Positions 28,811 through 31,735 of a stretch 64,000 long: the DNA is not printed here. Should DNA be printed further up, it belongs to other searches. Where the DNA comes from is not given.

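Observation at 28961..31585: TPR-GAF-degenerate GGDEF protein with intact RxxD I-site: candidate new c-di-GMP receptor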

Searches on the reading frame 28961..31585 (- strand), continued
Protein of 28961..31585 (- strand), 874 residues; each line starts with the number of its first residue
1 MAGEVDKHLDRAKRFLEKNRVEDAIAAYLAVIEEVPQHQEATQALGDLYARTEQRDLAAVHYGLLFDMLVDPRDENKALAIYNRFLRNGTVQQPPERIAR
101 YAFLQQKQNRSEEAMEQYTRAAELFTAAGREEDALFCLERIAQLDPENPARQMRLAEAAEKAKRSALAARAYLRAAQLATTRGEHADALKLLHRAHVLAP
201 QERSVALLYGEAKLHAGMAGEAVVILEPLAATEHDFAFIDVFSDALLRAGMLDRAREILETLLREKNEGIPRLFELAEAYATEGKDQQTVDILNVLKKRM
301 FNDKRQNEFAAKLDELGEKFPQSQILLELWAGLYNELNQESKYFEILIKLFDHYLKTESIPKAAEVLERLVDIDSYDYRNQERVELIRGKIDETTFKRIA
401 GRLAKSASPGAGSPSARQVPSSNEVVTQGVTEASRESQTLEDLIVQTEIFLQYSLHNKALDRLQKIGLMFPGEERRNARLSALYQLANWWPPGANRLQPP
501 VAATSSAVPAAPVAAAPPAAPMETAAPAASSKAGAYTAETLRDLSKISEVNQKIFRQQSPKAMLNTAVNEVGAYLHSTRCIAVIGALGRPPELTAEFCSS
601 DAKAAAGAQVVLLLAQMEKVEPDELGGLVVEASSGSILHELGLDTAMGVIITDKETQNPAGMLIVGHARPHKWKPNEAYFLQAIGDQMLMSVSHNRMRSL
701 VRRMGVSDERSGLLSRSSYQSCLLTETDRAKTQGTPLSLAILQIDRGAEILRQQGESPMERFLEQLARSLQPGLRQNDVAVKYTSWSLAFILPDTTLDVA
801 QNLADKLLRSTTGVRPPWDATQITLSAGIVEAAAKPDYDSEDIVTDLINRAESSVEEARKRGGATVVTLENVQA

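Call 68: find_related_loci(query=A4, collection=genome_contigs, flank=6000)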
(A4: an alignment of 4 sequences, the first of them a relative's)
Query A4 (854 aa) in genome_contigs; peptide patterns used: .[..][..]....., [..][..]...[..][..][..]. (x = any residue, [..] = any of these).
600 stretches matched a pattern (row limit reached: there are more); 363 encode a relative of the query (tblastn E <= 1e-3); the best 80 are kept; 80 distinct loci.
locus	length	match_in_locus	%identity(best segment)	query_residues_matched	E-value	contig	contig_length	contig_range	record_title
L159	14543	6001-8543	67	1-851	0e+0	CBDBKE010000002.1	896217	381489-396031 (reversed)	MAG: Terriglobia bacterium isolate 38b9ce2a-8c4d-4d07-85eb-86d09662256f genome assembly, contig: contig_2, whole genome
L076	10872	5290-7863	41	1-848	0e+0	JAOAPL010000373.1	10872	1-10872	MAG: Acidobacteriaceae bacterium isolate RYN_13 scaffold_794114, whole genome shotgun sequence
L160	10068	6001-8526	42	1-848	0e+0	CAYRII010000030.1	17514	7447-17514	MAG TPA_asm: uncultured Terriglobales bacterium isolate binchicken_co21_442 genome assembly, contig: NODE_1872_length_17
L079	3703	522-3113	40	1-848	0e+0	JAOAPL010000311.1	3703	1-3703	MAG: Acidobacteriaceae bacterium isolate RYN_13 scaffold_630414, whole genome shotgun sequence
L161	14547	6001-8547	42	1-847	0e+0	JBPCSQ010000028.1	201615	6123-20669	MAG: Terriglobales bacterium S1Ck117_924290_flag_0_multi_18.0000_len_201615, whole genome shotgun sequence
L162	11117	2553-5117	41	1-847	0e+0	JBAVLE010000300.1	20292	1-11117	MAG: Candidatus Angelobacter sp. isolate MFD07139_ilm_asm_bin4 k127_135609, whole genome shotgun sequence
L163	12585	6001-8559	41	1-852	0e+0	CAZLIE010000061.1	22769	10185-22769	MAG TPA_asm: uncultured Terriglobales bacterium isolate SRP272529_co1_248 genome assembly, contig: NODE_3642_length_2276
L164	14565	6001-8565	40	1-847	0e+0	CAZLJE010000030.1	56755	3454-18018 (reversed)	MAG TPA_asm: uncultured Terriglobales bacterium isolate SRP272529_co2_10 genome assembly, contig: NODE_726_length_56755_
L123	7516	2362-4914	38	1-834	0e+0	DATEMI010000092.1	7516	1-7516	MAG TPA_asm: Terriglobales bacterium isolate SMAG_U8938 k141_1719464, whole genome shotgun sequence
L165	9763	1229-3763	39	1-839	6e-180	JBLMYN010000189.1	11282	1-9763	MAG: Actinomycetota bacterium isolate MAG228 PRJNA957066_bin11_renamed_188, whole genome shotgun sequence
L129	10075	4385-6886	39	1-839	1e-176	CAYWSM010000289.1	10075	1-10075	MAG TPA_asm: uncultured Terriglobales bacterium isolate binchicken_co84_108 genome assembly, contig: k141_775243, whole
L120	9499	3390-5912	38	1-847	4e-166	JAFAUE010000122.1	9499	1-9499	MAG: Acidobacteriota bacterium isolate CP_BM_RX_2 BM_RX_k147_12535987, whole genome shotgun sequence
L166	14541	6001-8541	35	3-852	4e-160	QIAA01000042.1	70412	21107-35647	MAG: Acidobacteria bacterium isolate gp1 AA141 14_1009_16_30cm_scaffold_198_curated, whole genome shotgun sequence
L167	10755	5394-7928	38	1-841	6e-160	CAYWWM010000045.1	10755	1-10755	MAG TPA_asm: uncultured Solibacteraceae bacterium isolate binchicken_co21_454 genome assembly, contig: NODE_4997_length_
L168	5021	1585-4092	37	3-838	2e-162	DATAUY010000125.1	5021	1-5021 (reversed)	MAG TPA_asm: Candidatus Sulfotelmatobacter sp. isolate SMAG_U5584 k141_3211540, whole genome shotgun sequence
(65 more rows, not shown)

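Call 78: find_related_loci(query=A5, collection=genome_contigs, flank=5000)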
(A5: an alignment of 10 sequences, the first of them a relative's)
Query A5 (843 aa) in genome_contigs; peptide patterns used: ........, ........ (x = any residue, [..] = any of these).
600 stretches matched a pattern (row limit reached: there are more); 445 encode a relative of the query (tblastn E <= 1e-3); the best 80 are kept; 80 distinct loci.
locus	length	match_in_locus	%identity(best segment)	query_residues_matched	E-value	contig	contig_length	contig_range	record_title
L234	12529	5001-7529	100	1-843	0e+0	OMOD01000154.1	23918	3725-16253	Acidobacteriaceae bacterium SbA1 strain Peat soil MAG SbA1 genome assembly, contig: SBA1_Contig_59, whole genome shotgun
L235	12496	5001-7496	88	1-832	0e+0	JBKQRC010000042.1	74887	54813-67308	MAG: Candidatus Sulfotelmatobacter sp. isolate MGr2D2E2F__bin_30 MGr2D2E2F_000000076694, whole genome shotgun sequence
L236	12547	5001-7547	82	1-843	0e+0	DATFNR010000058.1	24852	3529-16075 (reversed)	MAG TPA_asm: Candidatus Sulfotelmatobacter sp. isolate SMAG_U9256 k141_577082, whole genome shotgun sequence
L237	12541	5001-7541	83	1-842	0e+0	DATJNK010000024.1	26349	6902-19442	MAG TPA_asm: Verrucomicrobiia bacterium isolate SMAG_U14859 k141_3630161, whole genome shotgun sequence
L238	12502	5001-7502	82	1-832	0e+0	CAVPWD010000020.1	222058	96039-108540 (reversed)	MAG: uncultured Acidobacteriaceae bacterium isolate MFD00008.bin.2.35 genome assembly, contig: contig_69894, whole genom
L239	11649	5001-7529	82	1-838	0e+0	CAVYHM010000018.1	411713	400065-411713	MAG: uncultured Acidobacteriaceae bacterium isolate MFD03346.bin.3.25 genome assembly, contig: contig_24660, whole genom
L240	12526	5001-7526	81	1-838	0e+0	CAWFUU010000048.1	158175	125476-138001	MAG: uncultured Acidobacteriaceae bacterium isolate MFD09286.bin.1.47 genome assembly, contig: contig_90898, whole genom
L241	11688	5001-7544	81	1-843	0e+0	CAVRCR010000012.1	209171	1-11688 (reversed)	MAG: uncultured Acidobacteriaceae bacterium isolate MFD03346.bin.3.6 genome assembly, contig: contig_21712, whole genome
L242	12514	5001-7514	81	1-833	0e+0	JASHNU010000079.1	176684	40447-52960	MAG: Candidatus Sulfotelmatobacter sp. isolate JOPF005 JOPF_N07C_contig_229768, whole genome shotgun sequence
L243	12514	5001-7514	80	1-832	0e+0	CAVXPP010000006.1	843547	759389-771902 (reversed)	MAG: uncultured Acidobacteriota bacterium isolate MFD05502.bin.1.167 genome assembly, contig: contig_5276, whole genome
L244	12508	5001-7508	82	1-831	0e+0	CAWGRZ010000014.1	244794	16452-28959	MAG: uncultured Acidobacteriaceae bacterium isolate MFD06435.bin.1.130 genome assembly, contig: contig_67578, whole geno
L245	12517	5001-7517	79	1-832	0e+0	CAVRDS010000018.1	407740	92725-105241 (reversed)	MAG: uncultured Acidobacteriota bacterium isolate MFD03323.bin.2.88 genome assembly, contig: contig_13242, whole genome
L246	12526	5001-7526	81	1-837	0e+0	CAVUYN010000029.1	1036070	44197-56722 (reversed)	MAG: uncultured Acidobacteriota bacterium isolate MFD06085.bin.1.86 genome assembly, contig: contig_7424, whole genome s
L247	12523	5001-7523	80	1-837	0e+0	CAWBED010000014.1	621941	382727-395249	MAG: uncultured Acidobacteriota bacterium isolate MFD00731.bin.1.223 genome assembly, contig: contig_65323, whole genome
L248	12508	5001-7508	80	1-833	0e+0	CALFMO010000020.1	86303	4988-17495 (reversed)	MAG TPA_asm: uncultured Acidobacteriaceae bacterium isolate SRR5457059_bin.63_CONCOCT_v1.1_MAG genome assembly, contig:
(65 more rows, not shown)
